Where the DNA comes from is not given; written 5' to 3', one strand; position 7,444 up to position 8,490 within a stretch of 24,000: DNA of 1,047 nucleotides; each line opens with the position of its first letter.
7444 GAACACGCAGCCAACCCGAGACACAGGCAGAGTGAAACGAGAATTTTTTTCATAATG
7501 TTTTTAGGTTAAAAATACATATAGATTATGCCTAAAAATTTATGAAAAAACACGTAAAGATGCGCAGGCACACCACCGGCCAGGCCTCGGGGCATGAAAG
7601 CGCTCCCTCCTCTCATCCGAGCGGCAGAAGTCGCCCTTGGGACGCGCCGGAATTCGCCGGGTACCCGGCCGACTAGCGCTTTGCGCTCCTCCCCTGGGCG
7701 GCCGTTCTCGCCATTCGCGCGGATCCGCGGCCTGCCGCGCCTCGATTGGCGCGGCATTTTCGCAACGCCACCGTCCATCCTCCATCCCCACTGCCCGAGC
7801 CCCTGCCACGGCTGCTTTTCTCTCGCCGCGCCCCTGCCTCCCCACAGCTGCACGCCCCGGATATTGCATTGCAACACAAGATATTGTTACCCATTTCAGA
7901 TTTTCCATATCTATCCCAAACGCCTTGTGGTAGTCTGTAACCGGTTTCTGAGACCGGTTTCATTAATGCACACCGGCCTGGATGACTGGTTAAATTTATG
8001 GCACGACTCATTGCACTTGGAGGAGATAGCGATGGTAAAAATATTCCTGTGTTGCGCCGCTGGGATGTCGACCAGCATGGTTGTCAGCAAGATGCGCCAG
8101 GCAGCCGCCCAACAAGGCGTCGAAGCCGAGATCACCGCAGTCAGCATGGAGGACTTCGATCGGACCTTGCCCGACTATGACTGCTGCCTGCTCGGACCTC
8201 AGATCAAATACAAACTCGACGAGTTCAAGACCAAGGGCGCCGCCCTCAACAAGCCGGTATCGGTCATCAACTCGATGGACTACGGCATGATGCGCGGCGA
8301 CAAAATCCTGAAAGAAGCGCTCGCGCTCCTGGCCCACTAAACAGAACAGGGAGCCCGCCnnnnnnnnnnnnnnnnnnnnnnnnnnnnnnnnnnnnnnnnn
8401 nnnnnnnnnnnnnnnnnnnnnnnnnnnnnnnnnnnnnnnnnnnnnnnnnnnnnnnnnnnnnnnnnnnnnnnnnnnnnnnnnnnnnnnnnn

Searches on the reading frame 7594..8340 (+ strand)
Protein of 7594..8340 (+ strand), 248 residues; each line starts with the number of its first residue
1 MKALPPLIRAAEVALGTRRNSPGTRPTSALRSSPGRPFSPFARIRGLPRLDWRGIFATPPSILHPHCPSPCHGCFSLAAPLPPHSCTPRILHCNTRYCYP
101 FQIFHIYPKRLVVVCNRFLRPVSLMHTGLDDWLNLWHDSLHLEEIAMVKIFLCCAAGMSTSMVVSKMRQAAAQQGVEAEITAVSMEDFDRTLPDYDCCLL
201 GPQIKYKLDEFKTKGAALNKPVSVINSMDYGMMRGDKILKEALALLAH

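Call 6: search_protein_families(library=pfam, proteins=[window:7594-8340:+])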
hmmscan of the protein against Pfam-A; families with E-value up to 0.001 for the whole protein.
window:7594-8340:+ (248 aa): 1 family
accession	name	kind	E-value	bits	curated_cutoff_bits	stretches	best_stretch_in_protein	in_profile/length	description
PF02302.22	PTS_IIB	-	7.6e-22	78.2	23.6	1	149-241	1-90/90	PTS system, Lactose/Cellobiose specific IIB subunit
